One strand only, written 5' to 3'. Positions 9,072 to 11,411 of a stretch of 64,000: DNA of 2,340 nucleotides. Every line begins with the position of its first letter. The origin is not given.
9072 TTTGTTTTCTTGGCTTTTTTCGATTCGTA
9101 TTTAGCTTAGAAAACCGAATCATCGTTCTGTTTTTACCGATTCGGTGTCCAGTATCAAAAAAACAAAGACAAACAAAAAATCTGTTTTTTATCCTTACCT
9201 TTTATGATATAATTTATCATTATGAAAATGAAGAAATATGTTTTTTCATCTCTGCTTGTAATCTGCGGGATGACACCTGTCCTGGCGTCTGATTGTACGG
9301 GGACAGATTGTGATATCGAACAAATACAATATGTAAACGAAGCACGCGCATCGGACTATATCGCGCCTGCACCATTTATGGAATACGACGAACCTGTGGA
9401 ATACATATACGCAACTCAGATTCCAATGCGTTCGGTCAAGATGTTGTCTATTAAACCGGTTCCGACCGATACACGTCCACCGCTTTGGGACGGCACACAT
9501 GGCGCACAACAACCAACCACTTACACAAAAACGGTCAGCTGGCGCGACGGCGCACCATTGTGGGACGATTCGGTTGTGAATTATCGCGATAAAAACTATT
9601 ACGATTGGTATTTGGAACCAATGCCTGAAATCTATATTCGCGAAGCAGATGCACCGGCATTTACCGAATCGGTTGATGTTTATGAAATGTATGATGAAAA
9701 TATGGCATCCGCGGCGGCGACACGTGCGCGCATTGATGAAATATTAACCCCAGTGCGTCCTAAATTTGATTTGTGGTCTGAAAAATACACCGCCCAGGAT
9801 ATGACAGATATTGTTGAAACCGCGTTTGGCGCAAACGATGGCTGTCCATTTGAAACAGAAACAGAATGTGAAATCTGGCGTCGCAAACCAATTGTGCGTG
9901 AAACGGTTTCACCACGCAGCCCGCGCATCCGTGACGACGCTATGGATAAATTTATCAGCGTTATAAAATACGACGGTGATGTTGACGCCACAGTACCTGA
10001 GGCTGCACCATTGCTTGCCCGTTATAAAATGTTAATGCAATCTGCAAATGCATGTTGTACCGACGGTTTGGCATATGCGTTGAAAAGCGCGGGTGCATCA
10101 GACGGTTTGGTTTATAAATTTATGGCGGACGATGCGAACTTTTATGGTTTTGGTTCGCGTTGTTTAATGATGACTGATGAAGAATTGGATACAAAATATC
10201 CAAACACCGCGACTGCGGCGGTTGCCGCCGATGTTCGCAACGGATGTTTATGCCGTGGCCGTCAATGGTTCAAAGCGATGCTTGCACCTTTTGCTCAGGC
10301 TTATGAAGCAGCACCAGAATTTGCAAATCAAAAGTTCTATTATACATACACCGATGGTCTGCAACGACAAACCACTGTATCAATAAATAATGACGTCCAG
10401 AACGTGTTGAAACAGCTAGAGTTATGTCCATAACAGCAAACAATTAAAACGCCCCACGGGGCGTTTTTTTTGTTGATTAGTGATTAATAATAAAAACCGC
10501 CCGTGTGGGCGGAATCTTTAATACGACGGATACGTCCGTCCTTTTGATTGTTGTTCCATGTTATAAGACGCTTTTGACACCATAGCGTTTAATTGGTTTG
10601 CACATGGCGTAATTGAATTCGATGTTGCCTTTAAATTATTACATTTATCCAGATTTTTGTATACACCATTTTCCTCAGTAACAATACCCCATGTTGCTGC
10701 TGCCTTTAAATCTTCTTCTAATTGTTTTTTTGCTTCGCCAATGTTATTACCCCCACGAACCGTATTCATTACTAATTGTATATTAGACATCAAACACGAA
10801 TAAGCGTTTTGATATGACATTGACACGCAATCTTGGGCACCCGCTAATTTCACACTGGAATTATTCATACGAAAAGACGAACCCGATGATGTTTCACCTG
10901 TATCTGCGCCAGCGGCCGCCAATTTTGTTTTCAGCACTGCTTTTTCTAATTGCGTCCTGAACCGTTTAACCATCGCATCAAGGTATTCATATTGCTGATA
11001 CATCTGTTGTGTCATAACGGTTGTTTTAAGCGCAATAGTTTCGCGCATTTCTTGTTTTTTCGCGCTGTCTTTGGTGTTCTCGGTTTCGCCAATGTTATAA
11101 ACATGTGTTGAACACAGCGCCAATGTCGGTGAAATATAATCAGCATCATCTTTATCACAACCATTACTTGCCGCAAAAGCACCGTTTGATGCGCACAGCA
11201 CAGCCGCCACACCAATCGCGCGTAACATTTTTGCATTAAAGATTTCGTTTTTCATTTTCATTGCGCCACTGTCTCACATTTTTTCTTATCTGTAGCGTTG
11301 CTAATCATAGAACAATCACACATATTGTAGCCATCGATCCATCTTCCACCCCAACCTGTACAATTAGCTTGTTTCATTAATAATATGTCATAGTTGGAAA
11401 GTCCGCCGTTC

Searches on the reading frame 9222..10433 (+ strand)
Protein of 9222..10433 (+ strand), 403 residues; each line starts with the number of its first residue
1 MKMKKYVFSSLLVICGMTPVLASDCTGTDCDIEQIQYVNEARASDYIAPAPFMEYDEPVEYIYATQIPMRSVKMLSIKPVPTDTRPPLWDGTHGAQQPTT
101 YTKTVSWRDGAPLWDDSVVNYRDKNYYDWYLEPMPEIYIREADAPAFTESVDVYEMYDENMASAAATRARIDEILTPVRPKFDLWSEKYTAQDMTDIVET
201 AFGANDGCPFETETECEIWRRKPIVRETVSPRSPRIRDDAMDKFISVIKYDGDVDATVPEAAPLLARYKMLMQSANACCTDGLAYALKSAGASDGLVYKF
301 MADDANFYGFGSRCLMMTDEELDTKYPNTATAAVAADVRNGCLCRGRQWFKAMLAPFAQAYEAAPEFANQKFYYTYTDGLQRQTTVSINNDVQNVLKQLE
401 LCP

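Call 4: search_protein_families(library=pfam, proteins=[window:9222-10433:+], max_evalue=1)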
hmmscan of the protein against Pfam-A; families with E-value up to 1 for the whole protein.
window:9222-10433:+ (403 aa): 0 families

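Call 5: search_protein_families(library=ncbifam, proteins=[window:9222-10433:+], max_evalue=1)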
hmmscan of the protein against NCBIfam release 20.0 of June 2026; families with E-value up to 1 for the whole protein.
window:9222-10433:+ (403 aa): 1 family
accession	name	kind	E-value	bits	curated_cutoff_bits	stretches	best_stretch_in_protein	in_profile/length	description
NF033562.2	BH0509_fam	subfamily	0.17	11.8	30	0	313-328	23-38/43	BH0509 family protein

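Call 13: find_homologous_proteins(query=window:9222-10433:+)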
Query window:9222-10433:+ (403 aa): 526 proteins with E <= 0.001 among 3901 candidates; the best 120 are listed.
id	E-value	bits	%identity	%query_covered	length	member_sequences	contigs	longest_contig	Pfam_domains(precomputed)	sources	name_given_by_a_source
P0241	6.7e-273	923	98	100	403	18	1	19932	-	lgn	-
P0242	8.6e-226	768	80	100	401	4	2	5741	-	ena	-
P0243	1.4e-215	734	78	100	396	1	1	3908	-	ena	-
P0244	6.5e-215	732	78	100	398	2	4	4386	-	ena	-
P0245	2.4e-214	730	78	100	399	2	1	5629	-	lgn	-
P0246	5.2e-214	729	77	100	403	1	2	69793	-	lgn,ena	-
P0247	1.8e-212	724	77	100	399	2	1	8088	-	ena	-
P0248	4.5e-211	719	76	100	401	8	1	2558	-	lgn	-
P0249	6.4e-211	719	75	100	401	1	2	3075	-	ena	-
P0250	7.1e-211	718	76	100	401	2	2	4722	-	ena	-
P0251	7.6e-211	718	76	100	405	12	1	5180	-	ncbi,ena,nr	ncbi:MAG: hypothetical protein J6S74_01960 [Alphaproteobacteria bacterium]|nr:hypothetical protein [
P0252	1.3e-210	718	78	100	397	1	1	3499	-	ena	-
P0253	1.3e-209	714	78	100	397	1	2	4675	-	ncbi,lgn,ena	-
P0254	2.6e-208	710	78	96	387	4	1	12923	-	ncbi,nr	ncbi:MAG: hypothetical protein J5679_03350 [Alphaproteobacteria bacterium]|nr:hypothetical protein [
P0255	1.2e-207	708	77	100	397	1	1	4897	-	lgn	-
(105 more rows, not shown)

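Call 46: search_solved_structures(query=A3, max_evalue=10, show_alignments=2)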
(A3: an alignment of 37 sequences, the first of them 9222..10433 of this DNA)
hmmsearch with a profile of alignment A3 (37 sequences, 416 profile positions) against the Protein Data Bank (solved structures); distinct sequences matched with E-value up to 10: 2.
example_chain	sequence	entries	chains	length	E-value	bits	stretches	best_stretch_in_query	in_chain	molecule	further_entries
7kl8_A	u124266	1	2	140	0.18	14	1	43-126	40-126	Deazaflavin-dependent nitroreductase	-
9vwb_A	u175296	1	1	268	1.5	10.9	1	138-208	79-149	DUF3050 domain-containing protein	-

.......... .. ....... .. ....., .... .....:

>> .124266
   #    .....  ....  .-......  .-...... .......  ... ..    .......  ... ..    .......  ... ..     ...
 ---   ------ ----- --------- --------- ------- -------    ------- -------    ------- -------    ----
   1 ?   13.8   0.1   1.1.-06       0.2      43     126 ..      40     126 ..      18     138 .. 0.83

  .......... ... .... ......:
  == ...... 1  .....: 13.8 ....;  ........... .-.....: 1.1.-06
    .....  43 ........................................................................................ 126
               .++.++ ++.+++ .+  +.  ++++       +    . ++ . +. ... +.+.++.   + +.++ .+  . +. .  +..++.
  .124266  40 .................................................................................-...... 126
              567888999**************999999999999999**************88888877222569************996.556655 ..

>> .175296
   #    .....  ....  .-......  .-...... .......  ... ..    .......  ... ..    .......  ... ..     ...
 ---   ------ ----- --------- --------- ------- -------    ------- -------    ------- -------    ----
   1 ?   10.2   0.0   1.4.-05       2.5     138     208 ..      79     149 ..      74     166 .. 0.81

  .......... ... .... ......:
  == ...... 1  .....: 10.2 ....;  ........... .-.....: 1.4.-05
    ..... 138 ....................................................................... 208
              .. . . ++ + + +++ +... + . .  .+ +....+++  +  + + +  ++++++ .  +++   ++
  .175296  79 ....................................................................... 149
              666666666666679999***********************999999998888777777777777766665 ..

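Call 66: predict_structure(alignment_id=A5)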
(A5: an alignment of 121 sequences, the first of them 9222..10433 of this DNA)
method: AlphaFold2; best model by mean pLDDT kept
length: 403 residues; sequences in the alignment: 121
mean_pLDDT: 53.2   pTM: 0.43
mean pLDDT of the five models: 53.2, 53.2, 52.3, 49.7, 48.9
residues with pLDDT >= 90: 0; 70-90: 122; 50-70: 68; < 50: 213
segments of 3 or more residues with pLDDT < 50: 1-158, 175-194, 198-205, 221-233, 306-308
pLDDT, mean of each block of 10 residues (from residue 1): 33 31 42 35 30 31 33 28 38 36 29 31 31 28 36 46 52 46 44 48 48 53 31 62 83 76 83 77 69 61 54 77 64 74 80 85 85 72 78 87 71
secondary structure, 60 per line:
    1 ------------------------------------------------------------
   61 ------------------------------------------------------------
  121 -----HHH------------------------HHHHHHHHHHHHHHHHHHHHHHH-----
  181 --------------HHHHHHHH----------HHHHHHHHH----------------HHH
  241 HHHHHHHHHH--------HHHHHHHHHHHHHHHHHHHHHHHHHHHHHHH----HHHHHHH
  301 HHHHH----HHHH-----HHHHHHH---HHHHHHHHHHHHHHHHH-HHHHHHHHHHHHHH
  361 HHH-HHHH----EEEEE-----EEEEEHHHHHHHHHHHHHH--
elements in order: H153-175 H195-202 H213-221 H238-250 H259-289 H294-305 H310-313 H319-325 H329-345 H347-363 H365-368 E373-377 E383-387 H388-401
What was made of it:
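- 9222..10433 (+): Gene A, 403 aa. Sec leader, with 10 Cys in the mature protein. Variable Pro-rich linkers precede an almost invariant C-terminal domain (aa ~205-403). Uniformly conserved between strains. AF2 gives pLDDT 70-87 only for aa 236-403, which is helical plus a beta-hairpin (call 66).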

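Call 68: fold_search(model_id=the predicted structure, library=pdb)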
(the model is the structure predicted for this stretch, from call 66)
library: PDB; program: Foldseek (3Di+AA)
matches with E <= 10: 50; with E <= 0.001: 0
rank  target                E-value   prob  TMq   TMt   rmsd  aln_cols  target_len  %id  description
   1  6u42_6I               1.9e+00  0.04  0.12  0.13  26.3       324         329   13  Natively decorated ciliary doublet microtubule (released 2019-11-13)
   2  6i94                  2.0e+00  0.04  0.11  0.15  17.0       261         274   11  R2-like ligand-binding oxidase G68L mutant with non-activated Mn/Mn cofactor (after aerobic reconstitution with Mn and F (released 2019-10-16)
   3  8jrb_A                2.1e+00  0.08  0.13  0.10  10.9       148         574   16  Structure of DNA polymerase 1 from Aquifex pyrophilus (released 2024-05-22)
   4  1t06_A                2.1e+00  0.05  0.10  0.14  19.2       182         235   13  1.9 A Crystal Structure of a Protein of Unknown Function from Bacillus cereus ATCC 14579 (released 2004-08-03)
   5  4f3e_A                2.4e+00  0.08  0.12  0.11  17.9       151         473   16  Crystal Structure of Thermus thermophilus HB8 CasA (released 2012-05-23)
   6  5f3q_B                2.4e+00  0.06  0.10  0.19  20.1       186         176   10  Crystal structure of a noncanonical Dicer protein from Entamoeba histolytica (released 2016-12-14)
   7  3caz_B                2.7e+00  0.04  0.09  0.15  30.2       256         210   11  Crystal structure of a BAR protein from Galdieria sulphuraria (released 2008-03-04)
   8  8e12_B                3.0e+00  0.04  0.09  0.17  17.5       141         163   17  Homotrimeric variant of tcTRP9, BGL14 (released 2023-04-12)
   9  6djl_C                3.3e+00  0.04  0.11  0.17  19.1       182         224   15  Crystal structure of the Rab11 GEF SH3BP5 bound to nucleotide free Rab11A (released 2018-09-26)
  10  3rv1_A                4.0e+00  0.04  0.11  0.18  20.5       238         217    9  Crystal structure of the N-terminal and RNase III domains of K. polysporus Dcr1 E224Q mutant (released 2011-08-03)
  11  5f3q_A                4.0e+00  0.03  0.09  0.18  19.6       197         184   13  Crystal structure of a noncanonical Dicer protein from Entamoeba histolytica (released 2016-12-14)
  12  6ymv_A                4.2e+00  0.03  0.11  0.06  19.1       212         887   11  Cryo-EM structure of yeast mitochondrial RNA polymerase partially-melted transcription initiation complex (PmIC) (released 2020-12-02)
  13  5dcs                  4.4e+00  0.02  0.11  0.13  16.8       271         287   11  R2-like ligand-binding oxidase with aerobically reconstituted Mn/Fe cofactor (long soak) (released 2015-09-09)
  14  4boc_A                4.4e+00  0.02  0.12  0.07  17.9       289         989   11  Structure of mitochondrial RNA polymerase elongation complex (released 2013-09-25)
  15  5b0l_C                4.8e+00  0.12  0.12  0.17  14.4       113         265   16  Structure of MoeN5-Sso7d fusion protein in complex with beta-nonyl glucoside (released 2016-03-23)
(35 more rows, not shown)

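Call 72: search_protein_families(library=phrogs, proteins=[window:9222-10433:+], max_evalue=0.01)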
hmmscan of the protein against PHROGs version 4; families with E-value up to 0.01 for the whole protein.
window:9222-10433:+ (403 aa): 0 families

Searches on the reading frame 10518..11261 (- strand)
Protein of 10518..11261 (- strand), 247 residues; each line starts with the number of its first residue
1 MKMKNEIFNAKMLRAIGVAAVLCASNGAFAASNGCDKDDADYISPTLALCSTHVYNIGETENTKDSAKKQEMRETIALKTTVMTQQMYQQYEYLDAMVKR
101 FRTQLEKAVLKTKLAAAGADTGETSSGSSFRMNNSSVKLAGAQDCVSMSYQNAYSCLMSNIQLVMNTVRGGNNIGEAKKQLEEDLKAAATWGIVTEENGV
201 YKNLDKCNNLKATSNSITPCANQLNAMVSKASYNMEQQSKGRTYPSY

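Call 4: search_protein_families(library=pfam, proteins=[window:10518-11261:-], max_evalue=1)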
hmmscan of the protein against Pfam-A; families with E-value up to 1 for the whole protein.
window:10518-11261:- (247 aa): 1 family
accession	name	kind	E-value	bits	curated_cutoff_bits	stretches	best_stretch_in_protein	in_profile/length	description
PF08735.15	DUF1786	-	0.11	12.3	25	1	84-199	48-161/252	Putative pyruvate format-lyase activating enzyme (DUF1786)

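Call 5: search_protein_families(library=ncbifam, proteins=[window:10518-11261:-], max_evalue=1)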
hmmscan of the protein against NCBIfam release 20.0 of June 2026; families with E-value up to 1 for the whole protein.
window:10518-11261:- (247 aa): 0 families

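Call 72: search_protein_families(library=phrogs, proteins=[window:10518-11261:-], max_evalue=0.01)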
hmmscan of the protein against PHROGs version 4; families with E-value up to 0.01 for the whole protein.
window:10518-11261:- (247 aa): 0 families

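Call 85: search_solved_structures(query=A8, max_evalue=10)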
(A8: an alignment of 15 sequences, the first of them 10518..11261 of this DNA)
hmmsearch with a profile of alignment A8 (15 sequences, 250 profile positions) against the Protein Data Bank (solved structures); distinct sequences matched with E-value up to 10: 1.
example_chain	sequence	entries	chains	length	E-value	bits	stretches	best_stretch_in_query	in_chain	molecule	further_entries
6grf_A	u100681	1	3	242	1.3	11.3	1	121-168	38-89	Cysteine-rich repeat secretory protein 15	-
